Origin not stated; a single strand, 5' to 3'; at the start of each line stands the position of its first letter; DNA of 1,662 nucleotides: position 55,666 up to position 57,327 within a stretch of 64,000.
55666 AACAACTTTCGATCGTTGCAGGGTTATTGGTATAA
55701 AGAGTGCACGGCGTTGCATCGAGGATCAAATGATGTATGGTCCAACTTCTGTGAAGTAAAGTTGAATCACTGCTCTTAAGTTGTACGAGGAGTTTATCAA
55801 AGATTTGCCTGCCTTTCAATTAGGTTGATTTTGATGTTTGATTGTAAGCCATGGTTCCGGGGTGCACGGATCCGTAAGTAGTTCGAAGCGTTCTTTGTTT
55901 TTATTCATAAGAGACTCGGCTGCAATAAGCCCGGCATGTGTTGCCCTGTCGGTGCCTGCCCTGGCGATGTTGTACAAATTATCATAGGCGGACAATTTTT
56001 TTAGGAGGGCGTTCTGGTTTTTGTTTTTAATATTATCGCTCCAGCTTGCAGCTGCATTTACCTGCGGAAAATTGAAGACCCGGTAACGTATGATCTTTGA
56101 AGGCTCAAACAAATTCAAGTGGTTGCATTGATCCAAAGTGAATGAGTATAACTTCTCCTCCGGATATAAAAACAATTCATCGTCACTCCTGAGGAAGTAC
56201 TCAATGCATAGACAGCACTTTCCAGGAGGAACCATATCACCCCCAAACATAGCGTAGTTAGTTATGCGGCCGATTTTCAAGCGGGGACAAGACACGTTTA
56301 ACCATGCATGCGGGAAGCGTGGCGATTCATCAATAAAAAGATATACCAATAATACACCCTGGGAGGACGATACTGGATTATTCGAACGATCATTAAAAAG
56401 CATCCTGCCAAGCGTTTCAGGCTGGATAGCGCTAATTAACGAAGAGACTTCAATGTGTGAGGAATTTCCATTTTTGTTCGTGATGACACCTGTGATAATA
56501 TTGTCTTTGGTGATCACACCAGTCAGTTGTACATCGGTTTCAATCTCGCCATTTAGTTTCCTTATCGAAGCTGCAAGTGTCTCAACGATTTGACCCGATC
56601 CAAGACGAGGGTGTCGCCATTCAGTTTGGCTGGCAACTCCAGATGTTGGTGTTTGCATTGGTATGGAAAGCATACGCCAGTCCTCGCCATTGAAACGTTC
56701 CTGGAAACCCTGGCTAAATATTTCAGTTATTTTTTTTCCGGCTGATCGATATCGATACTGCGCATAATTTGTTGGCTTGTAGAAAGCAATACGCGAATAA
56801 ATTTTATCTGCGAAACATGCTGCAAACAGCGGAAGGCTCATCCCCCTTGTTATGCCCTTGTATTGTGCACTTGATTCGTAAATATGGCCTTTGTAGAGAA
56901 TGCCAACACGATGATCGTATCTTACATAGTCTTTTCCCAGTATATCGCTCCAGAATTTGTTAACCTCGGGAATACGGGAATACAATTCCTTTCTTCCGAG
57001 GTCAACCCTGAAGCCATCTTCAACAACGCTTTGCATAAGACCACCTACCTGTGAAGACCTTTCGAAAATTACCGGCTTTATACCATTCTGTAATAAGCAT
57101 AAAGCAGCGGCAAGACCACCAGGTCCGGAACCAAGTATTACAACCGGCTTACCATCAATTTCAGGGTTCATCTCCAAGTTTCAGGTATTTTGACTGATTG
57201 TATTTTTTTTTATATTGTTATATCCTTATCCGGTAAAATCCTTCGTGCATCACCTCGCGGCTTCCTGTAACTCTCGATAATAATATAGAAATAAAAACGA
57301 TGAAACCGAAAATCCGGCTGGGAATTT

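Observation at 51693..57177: Lasso/RiPP-style accessory enzyme set with no recognisable core enzymes or precursor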

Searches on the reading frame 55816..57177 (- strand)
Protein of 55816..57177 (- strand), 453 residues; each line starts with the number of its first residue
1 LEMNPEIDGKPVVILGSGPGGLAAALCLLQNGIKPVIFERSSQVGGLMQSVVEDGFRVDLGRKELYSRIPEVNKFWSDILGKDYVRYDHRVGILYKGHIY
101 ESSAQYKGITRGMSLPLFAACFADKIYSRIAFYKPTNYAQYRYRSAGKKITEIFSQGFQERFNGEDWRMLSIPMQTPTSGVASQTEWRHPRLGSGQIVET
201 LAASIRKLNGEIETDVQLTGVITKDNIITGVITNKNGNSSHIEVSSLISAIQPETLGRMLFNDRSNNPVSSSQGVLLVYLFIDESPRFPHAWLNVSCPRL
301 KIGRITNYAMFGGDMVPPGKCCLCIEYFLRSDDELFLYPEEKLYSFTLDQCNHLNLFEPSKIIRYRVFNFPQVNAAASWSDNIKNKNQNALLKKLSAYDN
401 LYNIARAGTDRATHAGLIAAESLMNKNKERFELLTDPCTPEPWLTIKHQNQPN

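Call 4: search_protein_families(library=pfam, proteins=[window:55816-57177:-], max_evalue=0.01)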
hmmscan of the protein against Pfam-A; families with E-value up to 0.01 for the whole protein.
window:55816-57177:- (453 aa): 11 families
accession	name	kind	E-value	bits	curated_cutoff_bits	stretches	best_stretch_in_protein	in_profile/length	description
PF01593.30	Amino_oxidase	-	4.9e-12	46.3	19.8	1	20-61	2-43/443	Flavin containing amine oxidoreductase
PF13450.12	NAD_binding_8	-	6.5e-10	39.6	21.9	1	14-62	1-49/68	NAD(P)-binding Rossmann-like domain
PF12831.13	FAD_oxidored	-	1.8e-06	28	27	1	12-50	2-40/416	FAD dependent oxidoreductase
PF00890.30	FAD_binding_2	-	1.2e-05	25.2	20.4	1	12-49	2-37/414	FAD binding domain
PF01266.30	DAO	-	2.8e-05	24.3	27.9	0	12-45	2-35/353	FAD dependent oxidoreductase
PF01946.23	Thi4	-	3.4e-05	23.7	26.2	1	10-46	18-55/235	Thi4 family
PF00743.25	FMO-like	-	4.2e-05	22.6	22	1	10-50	2-42/532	Flavin-binding monooxygenase-like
PF03486.20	HI0933_like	-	0.00018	21.5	50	0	12-45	3-36/244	HI0933-like protein Rossmann domain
PF01494.25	FAD_binding_3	-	0.00044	20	22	1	11-43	3-35/349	FAD binding domain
PF07992.20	Pyr_redox_2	-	0.00089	19.2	26.1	1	11-41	2-32/291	Pyridine nucleotide-disulphide oxidoreductase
PF13738.12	Pyr_redox_3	-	0.0089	15.7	30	0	13-43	1-32/305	Pyridine nucleotide-disulphide oxidoreductase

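Call 5: search_protein_families(library=ncbifam, proteins=[window:55816-57177:-], max_evalue=0.01)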
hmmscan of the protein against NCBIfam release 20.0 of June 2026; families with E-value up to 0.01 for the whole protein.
window:55816-57177:- (453 aa): 60 families (the best 25 are shown)
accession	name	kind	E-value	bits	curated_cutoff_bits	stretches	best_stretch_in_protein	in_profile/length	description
NF005548.0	PRK07208.1-4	equivalog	1.4e-53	182.2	389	2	186-411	203-432/488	hypothetical protein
NF005547.0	PRK07208.1-3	equivalog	3.1e-35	121.8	380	1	10-433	5-451/465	hypothetical protein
NF005545.0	PRK07208.1-1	equivalog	4.9e-33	114.3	451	2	12-164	10-164/504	hypothetical protein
NF005546.0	PRK07208.1-2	equivalog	5.3e-32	111.1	418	2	10-83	5-79/527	hypothetical protein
NF005560.0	PRK07233.1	equivalog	2.6e-20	72.7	252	2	192-375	196-379/435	hypothetical protein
NF005549.0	PRK07208.1-5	equivalog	1.9e-17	62.9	587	2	10-82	5-81/534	hypothetical protein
TIGR02734.1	crtI_fam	subfamily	2.3e-12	46.4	238.1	1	12-61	1-50/504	phytoene desaturase family protein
TIGR03467.1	HpnE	equivalog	4.2e-11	42.8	283.05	1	12-72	1-63/430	hydroxysqualene dehydroxylase HpnE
NF058655.1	CrtID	equivalog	2.1e-10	40.1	640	1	12-76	1-64/478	bifunctional phytoene desaturase/3,4-desaturase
NF045637.1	carotdesatCrtDProt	equivalog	2.6e-08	32.9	580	1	12-61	1-50/485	1-hydroxycarotenoid 3,4-desaturase CrtD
NF042421.1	hydcarot_desat_CrtD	equivalog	3.4e-08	32.4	500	1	12-91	4-81/487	1-hydroxycarotenoid 3,4-desaturase CrtD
NF009477.0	PRK12843.1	equivalog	3.5e-08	32.3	758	1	9-47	16-54/578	FAD-dependent oxidoreductase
NF009410.0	PRK12771.1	subfamily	2e-07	30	516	1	8-59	137-187/566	NAD(P)-binding protein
NF009478.0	PRK12844.1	equivalog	1e-06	27.4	789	1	12-46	11-45/559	3-ketosteroid-delta-1-dehydrogenase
NF009408.0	PRK12769.1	equivalog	1.4e-06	26.7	1003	1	9-50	327-368/659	formate-dependent uric acid utilization protein AegA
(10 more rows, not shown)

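Call 14: search_solved_structures(query=window:55816-57177:-, max_evalue=0.001)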
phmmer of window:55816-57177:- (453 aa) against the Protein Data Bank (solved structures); distinct sequences matched with E-value up to 0.001: 9.
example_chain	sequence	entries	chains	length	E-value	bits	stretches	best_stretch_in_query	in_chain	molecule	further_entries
4rep_A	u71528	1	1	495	1.5e-08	37.1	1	11-66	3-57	Gamma-carotene desaturase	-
6sek_A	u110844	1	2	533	1.4e-05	27.3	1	10-101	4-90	Ancestral Flavin-containing monooxygenase 5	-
7al4_D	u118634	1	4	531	2.4e-05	26.6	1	10-68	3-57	Ancestral Flavin-containing monooxygenase 1 (mammalian)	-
6se3_D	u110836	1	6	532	3.7e-05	25.9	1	9-49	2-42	Ancestral Flavin-containing monooxygenase (FMO) 3-6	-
1sez_A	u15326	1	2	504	0.00036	22.7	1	9-66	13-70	Protoporphyrinogen oxidase, mitochondrial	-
6sem_B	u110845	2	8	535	0.00049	22.2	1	10-61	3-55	Ancestral Flavin-containing monooxygenase (FMO) 2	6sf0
7mfm_I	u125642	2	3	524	0.00053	22.1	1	8-50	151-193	Glutamate synthase (NADPH) small chain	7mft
5uth_A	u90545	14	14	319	0.00054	22.1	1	11-82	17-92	Thioredoxin reductase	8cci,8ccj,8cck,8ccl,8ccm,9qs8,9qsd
5vj7_A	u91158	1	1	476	0.00074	21.6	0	8-66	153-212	Oxidoreductase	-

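Call 27: find_homologous_proteins(query=window:55816-57177:-, max_evalue=0.00001)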
Query window:55816-57177:- (453 aa): 353 proteins with E <= 0.00001 among 8000 candidates; the best 120 are listed.
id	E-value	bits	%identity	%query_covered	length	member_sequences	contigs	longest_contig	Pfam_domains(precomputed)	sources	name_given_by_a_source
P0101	0.0e+0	1044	100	100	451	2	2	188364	PF01593.31,PF13450.13,PF00890.31,PF12831.14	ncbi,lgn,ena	-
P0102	1.1e-117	412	44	95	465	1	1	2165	PF01593.31,PF13450.13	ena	-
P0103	1.1e-115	405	44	95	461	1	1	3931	PF01946.24,PF01266.31,PF01593.31,PF13450.13,PF00890.31,PF07992.21,PF00070.34,PF13738.13,PF03486.21,PF01494.26,PF12831.14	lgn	-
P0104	9.4e-115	402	43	96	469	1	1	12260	PF01266.31,PF01593.31,PF13450.13,PF00890.31,PF07992.21,PF03486.21,PF12831.14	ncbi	-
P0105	3.8e-114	400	42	98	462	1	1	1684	PF13450.13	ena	-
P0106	4.2e-114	400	44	96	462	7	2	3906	PF01593.31,PF13450.13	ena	-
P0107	2.4e-113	397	42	96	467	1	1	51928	PF01593.31,PF13450.13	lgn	-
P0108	9.8e-108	379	41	96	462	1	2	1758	PF01946.24,PF01266.31,PF01593.31,PF13450.13,PF07992.21,PF03486.21,PF01494.26,PF12831.14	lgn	-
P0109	1.3e-107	379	41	96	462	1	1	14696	PF01946.24,PF01266.31,PF01593.31,PF13450.13,PF07992.21,PF00070.34,PF03486.21,PF01494.26,PF12831.14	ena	-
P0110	1.0e-106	376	42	96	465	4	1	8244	PF13450.13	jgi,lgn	jgi:protoporphyrinogen oxidase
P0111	1.2e-106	375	41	96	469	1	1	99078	PF01266.31,PF01593.31,PF13450.13,PF00890.31,PF07992.21,PF03486.21,PF12831.14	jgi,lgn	jgi:protoporphyrinogen oxidase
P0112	2.7e-105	371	42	96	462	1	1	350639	PF01946.24,PF01266.31,PF01593.31,PF13450.13,PF00890.31,PF07992.21,PF03486.21,PF01494.26,PF12831.14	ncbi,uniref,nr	ncbi:FAD-dependent oxidoreductase [Lutimonas halocynthiae]|uniref:FAD-dependent oxidoreductase n=1 T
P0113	3.8e-103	364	41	95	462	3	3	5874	PF01946.24,PF01266.31,PF01593.31,PF13450.13,PF00890.31,PF07992.21,PF00070.34,PF13738.13,PF03486.21,PF01494.26,PF12831.14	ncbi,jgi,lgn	ncbi:MAG: protoporphyrinogen oxidase [Saprospiraceae bacterium]|jgi:protoporphyrinogen oxidase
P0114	2.2e-102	361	41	95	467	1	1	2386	PF01593.31,PF13450.13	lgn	-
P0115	1.3e-100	355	39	94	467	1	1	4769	PF01266.31,PF01593.31,PF13450.13,PF00890.31,PF01494.26,PF12831.14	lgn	-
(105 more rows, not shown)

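Call 28: find_encoding_contigs(protein=P0112, flank=10000, max_places=2)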
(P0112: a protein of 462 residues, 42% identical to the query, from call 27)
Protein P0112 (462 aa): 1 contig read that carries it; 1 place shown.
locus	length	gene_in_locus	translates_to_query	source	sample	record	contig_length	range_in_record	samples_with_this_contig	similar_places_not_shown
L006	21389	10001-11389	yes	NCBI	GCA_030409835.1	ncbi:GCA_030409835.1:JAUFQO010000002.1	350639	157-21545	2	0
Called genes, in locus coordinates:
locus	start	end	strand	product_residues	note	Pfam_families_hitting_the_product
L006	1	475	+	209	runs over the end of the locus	PF18962:Por_Secre_tail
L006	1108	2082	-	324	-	-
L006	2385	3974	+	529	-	PF24793:GINT1_N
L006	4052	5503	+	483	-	PF03062:MBOAT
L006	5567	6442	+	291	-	PF07611:DUF1574 (faint)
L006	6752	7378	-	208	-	-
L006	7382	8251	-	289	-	PF05853:BKACE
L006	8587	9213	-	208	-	-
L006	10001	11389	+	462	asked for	PF00890:FAD_binding_2 (weak), PF01266:DAO, PF01494:FAD_binding_3 (weak), PF01593:Amino_oxidase (weak), PF01946:Thi4 (weak), PF03486:HI0933_like (weak), PF12831:FAD_oxidored, PF13450:NAD_binding_8, +1 more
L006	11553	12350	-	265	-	PF10977:DUF2797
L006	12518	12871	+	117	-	PF05635:23S_rRNA_IVP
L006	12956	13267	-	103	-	-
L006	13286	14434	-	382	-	PF22660:RS_preATP-grasp-like, PF02222:ATP-grasp, PF07478:Dala_Dala_lig_C (weak), PF21244:PurT_C (faint), PF17769:PurK_C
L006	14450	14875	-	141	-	-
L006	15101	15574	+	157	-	PF03449:GreA_GreB_N, PF01272:GreA_GreB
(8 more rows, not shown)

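Call 29: find_encoding_contigs(protein=P0107, flank=10000, max_places=2)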
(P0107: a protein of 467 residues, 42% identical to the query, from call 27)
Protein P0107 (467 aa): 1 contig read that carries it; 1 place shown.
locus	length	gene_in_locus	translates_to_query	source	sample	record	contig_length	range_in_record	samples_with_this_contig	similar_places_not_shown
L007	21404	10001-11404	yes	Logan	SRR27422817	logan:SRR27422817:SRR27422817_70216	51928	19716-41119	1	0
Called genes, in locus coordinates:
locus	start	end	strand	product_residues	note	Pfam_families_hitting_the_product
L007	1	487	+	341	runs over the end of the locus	PF01073:3Beta_HSD, PF01370:Epimerase, PF02719:Polysacc_synt_2, PF04321:RmlD_sub_bind, PF07993:NAD_binding_4 (faint), PF13460:NAD_binding_10 (weak), PF16363:GDP_Man_Dehyd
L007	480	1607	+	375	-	-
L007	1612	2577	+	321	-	PF00106:adh_short (faint), PF01073:3Beta_HSD, PF01370:Epimerase, PF02719:Polysacc_synt_2, PF04321:RmlD_sub_bind, PF16363:GDP_Man_Dehyd, PF13460:NAD_binding_10, PF07993:NAD_binding_4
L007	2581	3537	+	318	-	PF00535:Glycos_transf_2, PF13641:Glyco_tranf_2_3 (weak)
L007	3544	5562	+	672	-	PF13522:GATase_6, PF13537:GATase_7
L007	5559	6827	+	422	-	PF01943:Polysacc_synt, PF13440:Polysacc_synt_3 (weak)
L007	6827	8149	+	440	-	PF13231:PMT_2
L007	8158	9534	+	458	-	PF04932:Wzy_C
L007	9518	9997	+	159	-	PF01613:Flavin_Reduct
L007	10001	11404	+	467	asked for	PF01593:Amino_oxidase (faint), PF13450:NAD_binding_8 (weak)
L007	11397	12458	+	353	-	PF13527:Acetyltransf_9 (weak)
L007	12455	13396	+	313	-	PF01522:Polysacc_deac_1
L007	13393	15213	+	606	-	PF00534:Glycos_transf_1, PF13692:Glyco_trans_1_4, PF05175:MTS, PF05401:NodS, PF13489:Methyltransf_23, PF08241:Methyltransf_11, PF08242:Methyltransf_12, PF13649:Methyltransf_25, +3 more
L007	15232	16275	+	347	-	PF00534:Glycos_transf_1 (weak), PF13692:Glyco_trans_1_4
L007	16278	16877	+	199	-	PF00117:GATase, PF01174:SNO (weak)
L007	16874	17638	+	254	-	PF00977:His_biosynth, PF03060:NMO (faint)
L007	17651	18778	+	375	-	-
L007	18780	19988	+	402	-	PF13439:Glyco_transf_4, PF13579:Glyco_trans_4_4, PF00534:Glycos_transf_1, PF13692:Glyco_trans_1_4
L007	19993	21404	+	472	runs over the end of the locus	PF03062:MBOAT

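Call 30: find_encoding_contigs(protein=P0104, flank=10000, max_places=2)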
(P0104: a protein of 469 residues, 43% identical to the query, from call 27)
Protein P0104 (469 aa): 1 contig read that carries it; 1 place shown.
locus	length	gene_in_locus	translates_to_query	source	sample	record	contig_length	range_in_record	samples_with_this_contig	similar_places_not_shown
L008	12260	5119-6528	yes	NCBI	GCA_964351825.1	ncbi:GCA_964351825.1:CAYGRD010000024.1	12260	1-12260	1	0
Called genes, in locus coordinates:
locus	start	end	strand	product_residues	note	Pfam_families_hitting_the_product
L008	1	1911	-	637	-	?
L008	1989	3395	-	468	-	PF00672:HAMP (weak), PF00512:HisKA, PF02518:HATPase_c, PF13589:HATPase_c_3 (weak)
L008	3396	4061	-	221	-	PF00072:Response_reg, PF00486:Trans_reg_C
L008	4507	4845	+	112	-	-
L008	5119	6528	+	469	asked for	PF00890:FAD_binding_2 (faint), PF01266:DAO (weak), PF01593:Amino_oxidase (weak), PF03486:HI0933_like (faint), PF07992:Pyr_redox_2 (faint), PF12831:FAD_oxidored (weak), PF13450:NAD_binding_8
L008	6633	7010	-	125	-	PF19335:HMBD (weak)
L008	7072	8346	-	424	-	PF00083:Sugar_tr, PF07690:MFS_1, PF03137:OATP, PF07690:MFS_1 (weak)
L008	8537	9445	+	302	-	PF10988:DUF2807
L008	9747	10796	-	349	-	PF00248:Aldo_ket_red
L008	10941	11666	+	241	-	PF06439:3keto-disac_hyd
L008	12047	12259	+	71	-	?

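Call 38: find_related_loci(query=A2, collection=genome_contigs, flank=10000)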
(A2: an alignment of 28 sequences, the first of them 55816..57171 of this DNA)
Query A2 (451 aa) in genome_contigs; peptide patterns used: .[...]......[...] (x = any residue, [..] = any of these).
53 stretches matched a pattern; 51 encode a relative of the query (tblastn E <= 1e-3); 51 distinct loci.
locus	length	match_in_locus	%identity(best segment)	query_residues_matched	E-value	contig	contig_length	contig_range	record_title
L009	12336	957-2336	43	4-441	3e-124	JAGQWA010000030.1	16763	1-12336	MAG: Bacteroidetes bacterium isolate HKST-UBA117 NODE_30_length_16763_cov_2.428083, whole genome shotgun sequence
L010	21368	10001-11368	42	8-441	2e-112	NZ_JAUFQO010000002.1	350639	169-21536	Lutimonas halocynthiae strain CECT 8444 velvet_auto_105_2, whole genome shotgun sequence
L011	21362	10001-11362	38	10-437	1e-101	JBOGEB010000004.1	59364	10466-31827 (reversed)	MAG: Egibacteraceae bacterium isolate SD8052_metabat2.bin.1 NODE_4_length_59364_cov_18.767139, whole genome shotgun sequ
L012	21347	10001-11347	40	11-437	1e-101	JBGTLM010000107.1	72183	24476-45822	MAG: Pyrinomonadaceae bacterium isolate JTS-RE337 k141_3704706, whole genome shotgun sequence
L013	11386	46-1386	40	11-437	3e-101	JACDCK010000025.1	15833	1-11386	MAG: Pyrinomonadaceae bacterium isolate MGR_bin306 SD2897_NODE_574_length_15833_cov_1.203807, whole genome shotgun seque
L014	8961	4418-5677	39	26-430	8e-101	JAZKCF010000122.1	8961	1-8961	MAG: Pseudomonadota bacterium isolate ADI_H3L2_122-bin021 ADIH3L2_B021_0_000000000122, whole genome shotgun sequence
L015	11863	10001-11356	37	3-435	3e-100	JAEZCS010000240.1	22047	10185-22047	MAG: Proteobacteria bacterium isolate OH_CBrB_261 k127_785823, whole genome shotgun sequence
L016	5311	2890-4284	37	2-435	3e-100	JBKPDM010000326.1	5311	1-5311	MAG: Pseudomonadota bacterium isolate GB_EKS_MAG_00024 GB_EKS_000000708476, whole genome shotgun sequence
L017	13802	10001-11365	39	10-435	2e-99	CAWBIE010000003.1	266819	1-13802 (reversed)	MAG: uncultured Verrucomicrobiae bacterium isolate MFD06435.bin.2.33 genome assembly, contig: contig_41778, whole genome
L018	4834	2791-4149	38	10-436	5e-99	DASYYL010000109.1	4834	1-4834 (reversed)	MAG TPA_asm: Verrucomicrobiia bacterium isolate SMAG_U6334 k141_168709, whole genome shotgun sequence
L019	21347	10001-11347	38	10-431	9e-98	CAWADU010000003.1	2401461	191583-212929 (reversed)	MAG: uncultured Alphaproteobacteria bacterium isolate MFD00822.bin.1.74 genome assembly, contig: contig_54760, whole gen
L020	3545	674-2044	37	10-435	7e-98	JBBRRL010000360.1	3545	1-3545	MAG: Nitrospirales bacterium isolate La5-N1 La5_metabat2.088_K_376439_L_3545_cov_6.0000, whole genome shotgun sequence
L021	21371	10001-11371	37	10-450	2e-96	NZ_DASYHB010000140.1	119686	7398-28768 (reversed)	MAG: Ensifer sp. isolate SMAG_U4229 k141_2253, whole genome shotgun sequence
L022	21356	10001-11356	38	10-435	1e-96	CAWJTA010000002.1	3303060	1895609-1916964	MAG: uncultured Verrucomicrobiae bacterium isolate MFD04463.bin.1.72 genome assembly, contig: contig_27973, whole genome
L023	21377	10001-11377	37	6-435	7e-96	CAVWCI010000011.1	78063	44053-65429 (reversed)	MAG: uncultured Alphaproteobacteria bacterium isolate MFD05454.bin.2.198 genome assembly, contig: contig_15180, whole ge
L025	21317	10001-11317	38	26-435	4e-95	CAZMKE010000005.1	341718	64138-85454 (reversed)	MAG TPA_asm: uncultured Verrucomicrobiota bacterium isolate SRP262948_co1_106 genome assembly, contig: NODE_15_length_34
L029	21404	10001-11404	37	10-435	1e-93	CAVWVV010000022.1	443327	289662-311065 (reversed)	MAG: uncultured Verrucomicrobiae bacterium isolate MFD00822.bin.1.79 genome assembly, contig: contig_592, whole genome s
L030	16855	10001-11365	36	10-435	2e-93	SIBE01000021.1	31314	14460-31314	MAG: Pedosphaera sp. isolate Baikal-deep-G225 BACOMB-C6383, whole genome shotgun sequence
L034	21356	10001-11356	36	10-436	9e-92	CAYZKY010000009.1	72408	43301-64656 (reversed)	MAG TPA_asm: uncultured Verrucomicrobiota bacterium isolate SRP302895_co1_388 genome assembly, contig: NODE_655_length_7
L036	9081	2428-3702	37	28-427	5e-91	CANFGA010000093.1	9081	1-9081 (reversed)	MAG: Oxalobacteraceae bacterium isolate Jr-11dec17-26 genome assembly, contig: Jr-11dec17-C3693, whole genome shotgun se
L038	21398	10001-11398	35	10-450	1e-90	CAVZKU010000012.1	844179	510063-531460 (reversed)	MAG: Candidatus Acidoferrales bacterium isolate MFD05377.bin.2.47 genome assembly, contig: contig_32224, whole genome sh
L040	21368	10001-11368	35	10-437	7e-89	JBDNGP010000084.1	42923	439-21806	MAG: Verrucomicrobiota bacterium isolate concoct.203.ELB k141_305028, whole genome shotgun sequence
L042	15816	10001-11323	36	26-435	9e-88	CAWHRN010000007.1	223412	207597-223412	MAG: uncultured Verrucomicrobiae bacterium isolate MFD05841.bin.1.229 genome assembly, contig: contig_41143, whole genom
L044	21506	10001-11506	33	10-435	1e-86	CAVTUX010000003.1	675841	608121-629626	MAG: uncultured Verrucomicrobiae bacterium isolate MFD04944.bin.2.35 genome assembly, contig: contig_30614, whole genome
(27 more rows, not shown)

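Call 44: search_protein_families(library=pfam, proteins=[L038:14525-16258:-, L040:2186-3817:+, L022:17288-18685:+, L044:8111-8938:+, L029:1693-3897:+, L042:9047-9862:+, L034:12864-14486:+, L030:1584-3473:+, L025:4060-5256:+, L036:629-2221:+], max_evalue=0.00001)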
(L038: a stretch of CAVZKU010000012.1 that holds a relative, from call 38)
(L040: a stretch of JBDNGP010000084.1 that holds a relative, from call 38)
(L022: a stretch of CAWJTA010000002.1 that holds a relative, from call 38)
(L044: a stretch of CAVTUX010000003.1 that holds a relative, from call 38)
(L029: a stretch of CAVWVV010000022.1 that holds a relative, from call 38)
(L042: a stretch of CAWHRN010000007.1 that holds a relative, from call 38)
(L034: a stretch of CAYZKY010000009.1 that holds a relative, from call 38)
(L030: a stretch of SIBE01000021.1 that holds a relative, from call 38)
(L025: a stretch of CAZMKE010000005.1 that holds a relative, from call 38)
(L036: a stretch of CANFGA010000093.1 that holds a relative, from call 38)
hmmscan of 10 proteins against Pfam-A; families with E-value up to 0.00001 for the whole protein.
L038:14525-16258:- (577 aa): 5 families
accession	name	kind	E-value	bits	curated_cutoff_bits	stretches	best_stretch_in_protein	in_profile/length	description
PF01408.29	GFO_IDH_MocA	-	1.3e-23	84.4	24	1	19-136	1-120/120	Oxidoreductase family, NAD-binding Rossmann fold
PF00132.30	Hexapep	-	1.9e-19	68.9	27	2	365-399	1-35/36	Bacterial transferase hexapeptide (six repeats)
PF22725.1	GFO_IDH_MocA_C3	-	8.4e-13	48.9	27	1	145-252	2-122/124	GFO/IDH/MocA C-terminal domain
PF25084.1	LbH_EIF2B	-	7.3e-09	36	54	1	358-434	14-87/105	EIF2B subunit epsilon LbH domain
PF14602.12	Hexapep_2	-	1.2e-08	35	27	1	386-417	4-33/34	Hexapeptide repeat of succinyl-transferase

L040:2186-3817:+ (543 aa): 0 families

L022:17288-18685:+ (465 aa): 1 family
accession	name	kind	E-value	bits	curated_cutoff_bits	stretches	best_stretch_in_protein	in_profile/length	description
PF04932.20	Wzy_C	-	3.8e-16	59.6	31.7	1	239-376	3-148/149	O-Antigen ligase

L044:8111-8938:+ (275 aa): 2 families
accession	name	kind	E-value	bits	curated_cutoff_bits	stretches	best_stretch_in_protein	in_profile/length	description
PF01041.23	DegT_DnrJ_EryC1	-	2.7e-89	300.3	19.8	1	15-267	3-260/360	DegT/DnrJ/EryC1/StrS aminotransferase family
PF00155.27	Aminotran_1_2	-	5.9e-11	42.6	19.7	1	37-264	42-289/361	Aminotransferase class I and II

L029:1693-3897:+ (734 aa): 5 families
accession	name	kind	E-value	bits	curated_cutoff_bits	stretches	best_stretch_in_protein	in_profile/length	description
PF13439.12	Glyco_transf_4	-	4.1e-17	63.2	28.5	1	359-526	11-165/170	Glycosyltransferase Family 4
PF00534.26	Glycos_transf_1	-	1.1e-16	61.3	26.4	1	547-711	10-170/172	Glycosyl transferases group 1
PF13579.12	Glyco_trans_4_4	-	1.1e-15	58.8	29.7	1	357-525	8-157/158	Glycosyl transferase 4-like domain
PF13692.12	Glyco_trans_1_4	-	7e-15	56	27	1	553-694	2-137/142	Glycosyl transferases group 1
PF13524.12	Glyco_trans_1_2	-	2.2e-10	41.1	25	1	574-721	6-137/144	Glycosyl transferase-like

L042:9047-9862:+ (271 aa): 3 families
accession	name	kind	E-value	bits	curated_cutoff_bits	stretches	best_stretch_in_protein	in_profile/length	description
PF00535.33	Glycos_transf_2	-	5.6e-22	78.9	23.3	1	11-146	3-130/168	Glycosyl transferase family 2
PF13641.12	Glyco_tranf_2_3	-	2.1e-12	48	27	1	8-131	3-122/230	Glycosyltransferase like family 2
PF13506.12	Glyco_transf_21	-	2.7e-07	30.6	21.7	0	90-131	26-66/174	Glycosyl transferase family 21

L034:12864-14486:+ (540 aa): 0 families

L030:1584-3473:+ (629 aa): 3 families
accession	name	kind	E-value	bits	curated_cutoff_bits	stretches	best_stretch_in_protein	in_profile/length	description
PF13537.11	GATase_7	-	7.8e-22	78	25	1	55-164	9-122/123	Glutamine amidotransferase domain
PF13522.11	GATase_6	-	2.8e-14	53.7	27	1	57-159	27-130/130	Glutamine amidotransferase domain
PF00733.27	Asn_synthase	-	1.7e-12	48.1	21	1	250-392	13-153/354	Asparagine synthase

L025:4060-5256:+ (398 aa): 0 families

L036:629-2221:+ (530 aa): 2 families
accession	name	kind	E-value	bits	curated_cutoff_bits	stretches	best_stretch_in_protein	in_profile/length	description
PF01522.26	Polysacc_deac_1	-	1.2e-19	70.9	23.1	1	350-489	4-122/124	Polysaccharide deacetylase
PF00551.24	Formyl_trans_N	-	1.7e-10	41.4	26.1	1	110-222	65-178/181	Formyl transferase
